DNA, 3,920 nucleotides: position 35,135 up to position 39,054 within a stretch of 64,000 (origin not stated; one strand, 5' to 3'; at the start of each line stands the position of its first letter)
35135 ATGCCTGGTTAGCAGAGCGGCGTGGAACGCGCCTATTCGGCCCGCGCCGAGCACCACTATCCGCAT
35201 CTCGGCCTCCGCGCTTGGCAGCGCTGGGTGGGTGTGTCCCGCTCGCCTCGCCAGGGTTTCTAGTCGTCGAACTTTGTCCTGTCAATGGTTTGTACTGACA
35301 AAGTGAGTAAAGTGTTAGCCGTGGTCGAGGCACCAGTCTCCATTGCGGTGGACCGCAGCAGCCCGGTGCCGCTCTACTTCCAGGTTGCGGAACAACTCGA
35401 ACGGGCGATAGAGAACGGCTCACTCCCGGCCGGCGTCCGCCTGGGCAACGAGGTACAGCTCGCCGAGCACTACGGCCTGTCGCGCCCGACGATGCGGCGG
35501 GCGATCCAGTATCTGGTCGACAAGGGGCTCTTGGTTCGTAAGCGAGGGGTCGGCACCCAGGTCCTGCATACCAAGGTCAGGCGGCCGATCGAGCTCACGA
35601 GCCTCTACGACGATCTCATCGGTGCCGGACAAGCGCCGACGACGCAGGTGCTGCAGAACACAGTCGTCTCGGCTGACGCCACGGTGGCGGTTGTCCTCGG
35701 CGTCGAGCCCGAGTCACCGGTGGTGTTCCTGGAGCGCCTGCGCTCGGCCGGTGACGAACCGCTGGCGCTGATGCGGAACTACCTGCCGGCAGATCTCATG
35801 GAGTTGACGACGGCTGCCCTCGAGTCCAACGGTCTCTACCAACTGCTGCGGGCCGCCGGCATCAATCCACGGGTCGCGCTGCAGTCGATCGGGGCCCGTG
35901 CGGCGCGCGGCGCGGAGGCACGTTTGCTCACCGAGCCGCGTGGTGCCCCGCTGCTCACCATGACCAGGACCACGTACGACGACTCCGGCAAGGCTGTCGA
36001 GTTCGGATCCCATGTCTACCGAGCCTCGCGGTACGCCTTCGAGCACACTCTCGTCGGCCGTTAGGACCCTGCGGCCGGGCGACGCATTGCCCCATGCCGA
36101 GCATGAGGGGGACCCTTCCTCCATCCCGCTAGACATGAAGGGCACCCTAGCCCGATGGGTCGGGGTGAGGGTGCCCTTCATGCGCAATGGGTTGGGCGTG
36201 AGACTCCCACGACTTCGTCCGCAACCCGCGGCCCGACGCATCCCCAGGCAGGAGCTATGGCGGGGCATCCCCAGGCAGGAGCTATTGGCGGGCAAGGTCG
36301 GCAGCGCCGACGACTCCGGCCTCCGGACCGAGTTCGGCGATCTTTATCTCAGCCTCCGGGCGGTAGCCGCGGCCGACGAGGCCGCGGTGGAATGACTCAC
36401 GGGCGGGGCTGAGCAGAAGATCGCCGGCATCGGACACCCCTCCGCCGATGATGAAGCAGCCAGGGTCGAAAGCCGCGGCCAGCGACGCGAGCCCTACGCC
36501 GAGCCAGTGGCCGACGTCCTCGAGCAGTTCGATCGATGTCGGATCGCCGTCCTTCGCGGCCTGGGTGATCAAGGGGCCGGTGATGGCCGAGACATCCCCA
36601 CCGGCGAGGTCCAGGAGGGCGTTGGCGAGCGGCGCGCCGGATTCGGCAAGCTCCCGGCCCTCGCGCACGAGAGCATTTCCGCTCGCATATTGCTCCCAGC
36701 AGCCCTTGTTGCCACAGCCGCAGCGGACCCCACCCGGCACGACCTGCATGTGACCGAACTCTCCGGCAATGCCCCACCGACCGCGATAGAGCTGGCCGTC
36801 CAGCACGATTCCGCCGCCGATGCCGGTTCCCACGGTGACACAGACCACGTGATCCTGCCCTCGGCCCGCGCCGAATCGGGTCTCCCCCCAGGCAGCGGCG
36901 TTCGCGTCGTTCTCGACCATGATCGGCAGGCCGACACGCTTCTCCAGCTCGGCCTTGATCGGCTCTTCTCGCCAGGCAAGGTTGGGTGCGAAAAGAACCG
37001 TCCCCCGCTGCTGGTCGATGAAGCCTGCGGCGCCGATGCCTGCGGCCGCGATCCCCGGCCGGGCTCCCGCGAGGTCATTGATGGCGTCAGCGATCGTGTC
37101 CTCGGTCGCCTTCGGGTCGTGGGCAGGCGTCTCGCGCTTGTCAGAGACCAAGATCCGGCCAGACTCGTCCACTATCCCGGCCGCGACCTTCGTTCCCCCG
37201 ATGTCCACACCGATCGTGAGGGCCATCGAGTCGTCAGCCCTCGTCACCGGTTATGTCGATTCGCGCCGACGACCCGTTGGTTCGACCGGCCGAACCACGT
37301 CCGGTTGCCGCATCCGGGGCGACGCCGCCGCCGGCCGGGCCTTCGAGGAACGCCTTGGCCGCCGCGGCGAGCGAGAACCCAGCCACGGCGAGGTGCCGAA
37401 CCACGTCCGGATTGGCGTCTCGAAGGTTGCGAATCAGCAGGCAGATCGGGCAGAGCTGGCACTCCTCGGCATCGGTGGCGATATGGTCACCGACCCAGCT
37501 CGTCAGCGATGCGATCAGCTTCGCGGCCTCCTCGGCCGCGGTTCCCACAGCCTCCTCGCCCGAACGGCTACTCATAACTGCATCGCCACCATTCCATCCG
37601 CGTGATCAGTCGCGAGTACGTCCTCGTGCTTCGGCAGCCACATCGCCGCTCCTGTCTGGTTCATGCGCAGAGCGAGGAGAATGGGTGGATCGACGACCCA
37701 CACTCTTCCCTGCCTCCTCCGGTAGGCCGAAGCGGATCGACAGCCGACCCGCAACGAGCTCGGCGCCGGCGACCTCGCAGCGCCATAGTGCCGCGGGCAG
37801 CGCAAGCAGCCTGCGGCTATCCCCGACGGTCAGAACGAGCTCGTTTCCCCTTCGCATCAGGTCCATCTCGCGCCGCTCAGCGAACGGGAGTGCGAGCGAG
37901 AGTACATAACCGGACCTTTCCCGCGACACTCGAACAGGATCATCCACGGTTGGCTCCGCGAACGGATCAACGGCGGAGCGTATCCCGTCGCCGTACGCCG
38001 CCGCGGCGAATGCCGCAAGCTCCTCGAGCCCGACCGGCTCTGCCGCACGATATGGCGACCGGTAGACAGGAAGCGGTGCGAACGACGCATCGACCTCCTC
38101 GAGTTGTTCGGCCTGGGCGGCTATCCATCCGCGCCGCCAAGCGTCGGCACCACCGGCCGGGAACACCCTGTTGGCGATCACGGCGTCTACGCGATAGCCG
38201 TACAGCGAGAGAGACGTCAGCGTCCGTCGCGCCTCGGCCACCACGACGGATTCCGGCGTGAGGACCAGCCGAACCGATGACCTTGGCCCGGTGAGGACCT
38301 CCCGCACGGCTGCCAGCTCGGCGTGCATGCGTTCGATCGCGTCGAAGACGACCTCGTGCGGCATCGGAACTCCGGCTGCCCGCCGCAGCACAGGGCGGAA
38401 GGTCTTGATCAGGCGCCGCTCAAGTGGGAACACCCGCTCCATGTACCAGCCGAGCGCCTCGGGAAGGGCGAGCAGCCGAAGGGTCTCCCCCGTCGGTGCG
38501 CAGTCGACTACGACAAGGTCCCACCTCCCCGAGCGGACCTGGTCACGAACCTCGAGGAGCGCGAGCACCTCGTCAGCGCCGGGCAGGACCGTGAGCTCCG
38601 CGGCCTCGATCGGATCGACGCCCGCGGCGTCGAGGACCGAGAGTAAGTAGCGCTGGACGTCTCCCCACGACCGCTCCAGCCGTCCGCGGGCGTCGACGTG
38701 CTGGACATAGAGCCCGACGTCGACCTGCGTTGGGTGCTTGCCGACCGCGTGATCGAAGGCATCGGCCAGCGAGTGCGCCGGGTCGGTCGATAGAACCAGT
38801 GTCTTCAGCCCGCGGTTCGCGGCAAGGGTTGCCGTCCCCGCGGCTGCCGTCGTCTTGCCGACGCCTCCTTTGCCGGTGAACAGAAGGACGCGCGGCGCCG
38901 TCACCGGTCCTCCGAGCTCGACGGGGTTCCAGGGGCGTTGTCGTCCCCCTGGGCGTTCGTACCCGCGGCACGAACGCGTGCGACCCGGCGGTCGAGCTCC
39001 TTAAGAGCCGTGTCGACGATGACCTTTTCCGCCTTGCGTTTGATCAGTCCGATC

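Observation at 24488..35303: Complete translationally coupled myo-inositol catabolic operon ending in an EEP-family phosphoesterase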

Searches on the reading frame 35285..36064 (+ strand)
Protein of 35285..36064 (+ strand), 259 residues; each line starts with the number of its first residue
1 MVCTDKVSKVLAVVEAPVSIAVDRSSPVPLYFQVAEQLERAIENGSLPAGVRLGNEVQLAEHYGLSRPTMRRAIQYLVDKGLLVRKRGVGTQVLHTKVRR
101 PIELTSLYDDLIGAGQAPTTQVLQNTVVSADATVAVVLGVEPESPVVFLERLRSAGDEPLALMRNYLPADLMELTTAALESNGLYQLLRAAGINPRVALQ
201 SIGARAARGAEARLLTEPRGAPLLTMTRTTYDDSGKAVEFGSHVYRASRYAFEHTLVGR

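Call 14: search_protein_families(library=pfam, proteins=[window:35285-36064:+])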
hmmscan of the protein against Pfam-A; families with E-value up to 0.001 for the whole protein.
window:35285-36064:+ (259 aa): 5 families
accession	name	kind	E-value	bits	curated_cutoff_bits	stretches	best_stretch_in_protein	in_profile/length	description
PF07702.18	UTRA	-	1.7e-36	125.5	23.8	1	114-250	2-140/141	UTRA domain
PF00392.27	GntR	-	1.3e-14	54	27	1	30-93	1-64/64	Bacterial regulatory proteins, gntR family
PF13730.12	HTH_36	-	0.00011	22.4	25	1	59-83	31-55/55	Helix-turn-helix domain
PF08220.18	HTH_DeoR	-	0.00017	21.7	21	1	58-88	19-49/57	DeoR-like helix-turn-helix domain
PF12802.13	MarR_2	-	0.00019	21.9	27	1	58-87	25-54/61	MarR family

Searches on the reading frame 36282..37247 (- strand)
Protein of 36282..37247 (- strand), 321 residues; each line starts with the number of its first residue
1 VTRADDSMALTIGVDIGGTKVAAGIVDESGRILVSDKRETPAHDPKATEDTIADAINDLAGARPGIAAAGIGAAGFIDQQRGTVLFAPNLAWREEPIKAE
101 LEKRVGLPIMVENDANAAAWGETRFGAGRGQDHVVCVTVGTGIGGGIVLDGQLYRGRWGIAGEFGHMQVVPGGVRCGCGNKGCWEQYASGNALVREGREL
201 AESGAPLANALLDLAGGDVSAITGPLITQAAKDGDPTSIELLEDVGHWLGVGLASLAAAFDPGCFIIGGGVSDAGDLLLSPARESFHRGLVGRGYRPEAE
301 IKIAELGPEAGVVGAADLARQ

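Call 14: search_protein_families(library=pfam, proteins=[window:36282-37247:-])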
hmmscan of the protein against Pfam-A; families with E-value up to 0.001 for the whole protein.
window:36282-37247:- (321 aa): 2 families
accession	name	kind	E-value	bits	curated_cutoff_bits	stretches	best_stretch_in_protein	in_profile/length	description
PF00480.26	ROK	-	8.9e-84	281.9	22.9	1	11-321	1-293/294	ROK family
PF02685.22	Glucokinase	-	3.3e-07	30.1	22.1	1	15-278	4-270/314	Glucokinase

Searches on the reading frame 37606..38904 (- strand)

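Call 14: search_protein_families(library=pfam, proteins=[window:37606-38904:-])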
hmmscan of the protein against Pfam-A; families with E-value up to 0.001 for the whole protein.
window:37606-38904:- (432 aa): 5 families
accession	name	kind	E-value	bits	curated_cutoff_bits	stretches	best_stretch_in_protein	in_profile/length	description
PF02374.21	ArsA_ATPase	-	1.7e-76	257.8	24.3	1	5-303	2-303/305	Anion-transporting ATPase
PF17886.7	ArsA_HSP20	-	3.5e-18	65.4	22.5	1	331-392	2-63/63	HSP20-like domain found in ArsA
PF01656.29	CbiA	-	3.2e-08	34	25.4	1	9-109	4-54/125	CobQ/CobB/MinD/ParA nucleotide binding domain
PF13614.12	AAA_31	-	2e-07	31.5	27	1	9-147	7-137/177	AAA domain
PF10609.15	ParA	-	0.0005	20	27.1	0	6-41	6-41/246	NUBPL iron-transfer P-loop NTPase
